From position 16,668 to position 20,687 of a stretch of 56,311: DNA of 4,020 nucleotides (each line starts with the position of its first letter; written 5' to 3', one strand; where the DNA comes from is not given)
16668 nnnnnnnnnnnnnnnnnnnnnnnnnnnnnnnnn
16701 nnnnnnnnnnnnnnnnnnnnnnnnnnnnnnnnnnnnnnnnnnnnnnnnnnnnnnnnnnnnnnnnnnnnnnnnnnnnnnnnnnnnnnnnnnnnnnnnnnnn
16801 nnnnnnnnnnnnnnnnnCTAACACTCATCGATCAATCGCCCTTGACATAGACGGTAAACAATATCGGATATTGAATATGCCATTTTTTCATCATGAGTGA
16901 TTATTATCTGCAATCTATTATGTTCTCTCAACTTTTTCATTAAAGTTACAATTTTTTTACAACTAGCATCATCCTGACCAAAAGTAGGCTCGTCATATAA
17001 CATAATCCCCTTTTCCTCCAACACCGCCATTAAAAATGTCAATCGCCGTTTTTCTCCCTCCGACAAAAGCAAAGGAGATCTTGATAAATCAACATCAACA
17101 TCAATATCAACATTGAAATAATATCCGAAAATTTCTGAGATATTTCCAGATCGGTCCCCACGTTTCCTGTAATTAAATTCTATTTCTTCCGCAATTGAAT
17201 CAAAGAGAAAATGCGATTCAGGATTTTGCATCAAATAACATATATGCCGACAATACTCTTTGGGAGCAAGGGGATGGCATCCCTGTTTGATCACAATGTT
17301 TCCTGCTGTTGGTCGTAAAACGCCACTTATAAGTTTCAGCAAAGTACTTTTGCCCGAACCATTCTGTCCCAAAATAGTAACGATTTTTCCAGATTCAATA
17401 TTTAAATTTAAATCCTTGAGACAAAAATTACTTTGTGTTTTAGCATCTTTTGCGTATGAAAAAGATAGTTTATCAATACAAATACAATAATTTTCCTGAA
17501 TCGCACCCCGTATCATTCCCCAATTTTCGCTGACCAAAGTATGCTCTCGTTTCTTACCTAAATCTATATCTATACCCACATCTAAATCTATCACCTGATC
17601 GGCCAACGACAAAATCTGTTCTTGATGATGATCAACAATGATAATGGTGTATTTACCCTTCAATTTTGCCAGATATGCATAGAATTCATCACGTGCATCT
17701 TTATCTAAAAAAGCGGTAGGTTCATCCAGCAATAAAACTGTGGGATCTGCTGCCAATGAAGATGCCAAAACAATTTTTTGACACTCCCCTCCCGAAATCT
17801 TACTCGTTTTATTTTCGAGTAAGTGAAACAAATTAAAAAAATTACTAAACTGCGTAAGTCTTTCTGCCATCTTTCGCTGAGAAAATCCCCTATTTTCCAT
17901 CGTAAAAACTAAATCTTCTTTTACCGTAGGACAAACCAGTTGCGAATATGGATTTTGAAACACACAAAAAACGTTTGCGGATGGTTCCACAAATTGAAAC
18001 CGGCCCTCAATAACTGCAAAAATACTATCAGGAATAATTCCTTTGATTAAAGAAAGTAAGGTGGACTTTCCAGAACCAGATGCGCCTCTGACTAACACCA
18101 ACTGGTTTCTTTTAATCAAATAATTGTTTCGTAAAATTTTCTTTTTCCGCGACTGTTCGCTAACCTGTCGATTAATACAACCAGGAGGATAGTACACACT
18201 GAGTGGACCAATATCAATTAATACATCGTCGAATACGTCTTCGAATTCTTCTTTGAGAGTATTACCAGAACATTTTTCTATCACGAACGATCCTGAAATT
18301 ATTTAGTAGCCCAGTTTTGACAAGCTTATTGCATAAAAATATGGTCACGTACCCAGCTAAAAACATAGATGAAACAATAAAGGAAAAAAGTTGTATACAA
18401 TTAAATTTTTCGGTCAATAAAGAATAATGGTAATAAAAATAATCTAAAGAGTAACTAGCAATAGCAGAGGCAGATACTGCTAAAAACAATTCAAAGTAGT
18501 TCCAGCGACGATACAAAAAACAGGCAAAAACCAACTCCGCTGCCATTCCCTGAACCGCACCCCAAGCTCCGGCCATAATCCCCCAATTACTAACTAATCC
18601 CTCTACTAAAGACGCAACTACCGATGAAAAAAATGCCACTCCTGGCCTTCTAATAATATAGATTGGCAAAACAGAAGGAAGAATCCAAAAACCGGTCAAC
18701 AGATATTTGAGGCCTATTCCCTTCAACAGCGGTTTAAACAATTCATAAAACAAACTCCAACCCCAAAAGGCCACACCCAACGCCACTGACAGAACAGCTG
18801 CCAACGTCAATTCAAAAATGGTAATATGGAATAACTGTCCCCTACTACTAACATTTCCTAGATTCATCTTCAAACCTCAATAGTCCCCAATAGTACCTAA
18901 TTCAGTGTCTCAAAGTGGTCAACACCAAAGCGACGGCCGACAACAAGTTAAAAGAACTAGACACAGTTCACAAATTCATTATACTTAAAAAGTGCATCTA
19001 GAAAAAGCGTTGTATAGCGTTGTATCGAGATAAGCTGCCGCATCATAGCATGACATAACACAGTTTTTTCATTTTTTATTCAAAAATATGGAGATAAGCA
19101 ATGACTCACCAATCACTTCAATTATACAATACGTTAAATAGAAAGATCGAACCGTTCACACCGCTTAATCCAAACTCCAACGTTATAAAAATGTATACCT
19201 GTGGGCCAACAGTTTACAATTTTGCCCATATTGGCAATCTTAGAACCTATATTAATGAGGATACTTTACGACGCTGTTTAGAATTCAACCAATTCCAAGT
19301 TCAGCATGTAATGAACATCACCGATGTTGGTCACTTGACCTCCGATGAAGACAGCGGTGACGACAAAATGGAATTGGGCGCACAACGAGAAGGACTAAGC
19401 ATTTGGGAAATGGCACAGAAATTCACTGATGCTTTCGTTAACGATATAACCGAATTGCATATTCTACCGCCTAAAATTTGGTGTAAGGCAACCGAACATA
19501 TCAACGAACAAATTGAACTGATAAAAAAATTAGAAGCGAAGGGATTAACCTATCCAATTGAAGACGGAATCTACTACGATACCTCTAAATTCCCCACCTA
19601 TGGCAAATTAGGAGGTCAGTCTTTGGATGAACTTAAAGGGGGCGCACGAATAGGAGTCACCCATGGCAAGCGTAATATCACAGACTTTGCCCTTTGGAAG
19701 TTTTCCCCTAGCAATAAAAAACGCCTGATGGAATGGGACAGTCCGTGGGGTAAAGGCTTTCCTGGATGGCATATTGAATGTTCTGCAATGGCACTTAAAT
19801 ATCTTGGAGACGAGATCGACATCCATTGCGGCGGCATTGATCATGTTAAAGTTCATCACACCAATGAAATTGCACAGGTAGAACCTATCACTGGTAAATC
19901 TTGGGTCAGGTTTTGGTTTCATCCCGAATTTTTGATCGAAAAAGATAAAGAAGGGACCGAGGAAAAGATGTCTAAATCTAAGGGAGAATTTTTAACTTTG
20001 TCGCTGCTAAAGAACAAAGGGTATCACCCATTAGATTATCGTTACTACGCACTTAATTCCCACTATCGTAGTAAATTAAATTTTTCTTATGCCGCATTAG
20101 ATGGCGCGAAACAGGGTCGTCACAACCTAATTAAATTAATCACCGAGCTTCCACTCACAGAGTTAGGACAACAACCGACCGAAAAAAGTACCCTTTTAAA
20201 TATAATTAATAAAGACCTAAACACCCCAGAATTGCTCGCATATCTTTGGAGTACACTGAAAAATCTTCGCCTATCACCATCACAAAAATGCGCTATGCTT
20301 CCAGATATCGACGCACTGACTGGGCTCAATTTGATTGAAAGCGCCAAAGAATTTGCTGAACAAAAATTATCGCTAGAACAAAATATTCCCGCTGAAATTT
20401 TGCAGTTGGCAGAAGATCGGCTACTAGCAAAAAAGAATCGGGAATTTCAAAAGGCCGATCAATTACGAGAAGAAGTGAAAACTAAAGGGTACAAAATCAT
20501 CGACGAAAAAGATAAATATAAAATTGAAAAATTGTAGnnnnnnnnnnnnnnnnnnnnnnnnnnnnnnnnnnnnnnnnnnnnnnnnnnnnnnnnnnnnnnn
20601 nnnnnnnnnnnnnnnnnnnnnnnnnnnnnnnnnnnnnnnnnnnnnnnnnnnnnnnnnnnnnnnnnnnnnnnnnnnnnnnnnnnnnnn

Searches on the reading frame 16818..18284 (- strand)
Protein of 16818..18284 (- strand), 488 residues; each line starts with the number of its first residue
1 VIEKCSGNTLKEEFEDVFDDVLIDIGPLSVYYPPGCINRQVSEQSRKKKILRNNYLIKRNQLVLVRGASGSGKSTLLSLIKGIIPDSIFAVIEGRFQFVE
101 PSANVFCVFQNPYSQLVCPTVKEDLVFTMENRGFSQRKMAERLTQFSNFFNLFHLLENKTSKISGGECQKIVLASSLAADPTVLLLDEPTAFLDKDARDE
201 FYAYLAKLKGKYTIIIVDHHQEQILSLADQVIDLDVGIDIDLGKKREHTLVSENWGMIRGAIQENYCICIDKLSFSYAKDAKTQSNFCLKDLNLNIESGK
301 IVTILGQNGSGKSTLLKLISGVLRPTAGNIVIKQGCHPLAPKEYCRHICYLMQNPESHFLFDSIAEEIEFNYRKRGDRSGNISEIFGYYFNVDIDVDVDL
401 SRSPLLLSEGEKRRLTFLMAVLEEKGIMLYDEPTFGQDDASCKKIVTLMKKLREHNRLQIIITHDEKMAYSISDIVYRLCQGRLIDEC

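Call 15: search_protein_families(library=pfam, proteins=[window:16818-18284:-], max_evalue=0.00001)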
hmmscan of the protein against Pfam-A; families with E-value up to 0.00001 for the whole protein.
window:16818-18284:- (488 aa): 11 families
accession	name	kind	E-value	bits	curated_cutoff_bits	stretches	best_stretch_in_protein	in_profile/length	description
PF00005.33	ABC_tran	-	7.5e-43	146.9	25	2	289-434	1-136/137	ABC transporter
PF02463.25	SMC_N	-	6.5e-13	49.1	40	1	61-232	25-209/220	RecF/RecN/SMC N terminal domain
PF13304.12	AAA_21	-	2.3e-12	48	27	0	302-391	2-93/304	AAA domain, putative AbiEii toxin, Type IV TA system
PF13555.12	AAA_29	-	9.2e-10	38.6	27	0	296-326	19-49/61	P-loop containing region of AAA domain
PF13191.12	AAA_16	-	8.2e-09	36.6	32.6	0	60-176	24-104/167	AAA ATPase domain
PF13476.12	AAA_23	-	1.9e-07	32.3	27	0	289-323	10-43/201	AAA domain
PF25199.1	nSTAND_NTPase5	-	2e-07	31.4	34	0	58-77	39-58/145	Novel STAND NTPase 5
PF13401.12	AAA_22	-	6.6e-07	30.1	27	0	298-358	4-64/130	AAA domain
PF03193.22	RsgA_GTPase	-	8.2e-07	29.4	30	0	287-329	95-136/174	RsgA GTPase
PF20720.3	nSTAND3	-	4.3e-06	26.9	27.2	0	297-320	15-38/155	Novel STAND NTPase 3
PF00437.27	T2SSE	-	5.3e-06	25.8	24.9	0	53-86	135-168/370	Type II/IV secretion system protein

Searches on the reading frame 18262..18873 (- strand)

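Call 15: search_protein_families(library=pfam, proteins=[window:18262-18873:-], max_evalue=0.00001)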
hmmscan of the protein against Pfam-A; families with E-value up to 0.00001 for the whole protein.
window:18262-18873:- (203 aa): 1 family
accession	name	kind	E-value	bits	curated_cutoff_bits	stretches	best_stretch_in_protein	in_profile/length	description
PF09819.14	ABC_cobalt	-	6.3e-30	104.3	25.2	1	21-138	2-120/121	ABC-type cobalt transport system, permease component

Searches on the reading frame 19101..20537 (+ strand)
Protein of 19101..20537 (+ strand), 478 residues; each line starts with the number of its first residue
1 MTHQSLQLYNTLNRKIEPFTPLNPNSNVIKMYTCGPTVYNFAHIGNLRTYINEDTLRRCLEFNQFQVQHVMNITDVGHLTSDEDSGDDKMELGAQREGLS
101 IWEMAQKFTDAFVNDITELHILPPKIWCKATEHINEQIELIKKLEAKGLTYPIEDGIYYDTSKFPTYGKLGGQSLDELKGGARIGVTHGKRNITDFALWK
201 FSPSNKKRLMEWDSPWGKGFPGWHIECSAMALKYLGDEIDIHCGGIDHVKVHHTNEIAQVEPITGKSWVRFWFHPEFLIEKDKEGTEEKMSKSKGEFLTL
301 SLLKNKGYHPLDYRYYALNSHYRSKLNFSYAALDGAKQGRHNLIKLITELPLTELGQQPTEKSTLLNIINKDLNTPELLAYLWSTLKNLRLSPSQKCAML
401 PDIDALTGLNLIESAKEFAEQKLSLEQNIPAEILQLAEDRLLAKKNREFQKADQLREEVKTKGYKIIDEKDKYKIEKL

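Call 15: search_protein_families(library=pfam, proteins=[window:19101-20537:+], max_evalue=0.00001)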
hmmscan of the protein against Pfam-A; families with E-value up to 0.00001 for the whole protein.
window:19101-20537:+ (478 aa): 2 families
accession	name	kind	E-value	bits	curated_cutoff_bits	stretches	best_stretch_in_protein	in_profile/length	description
PF01406.26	tRNA-synt_1e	-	7.1e-90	301.9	27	1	26-337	7-300/301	tRNA synthetases class I (C) catalytic domain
PF09334.17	tRNA-synt_1g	-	2.3e-06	27.1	20.1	0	40-163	12-126/391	tRNA synthetases class I (M)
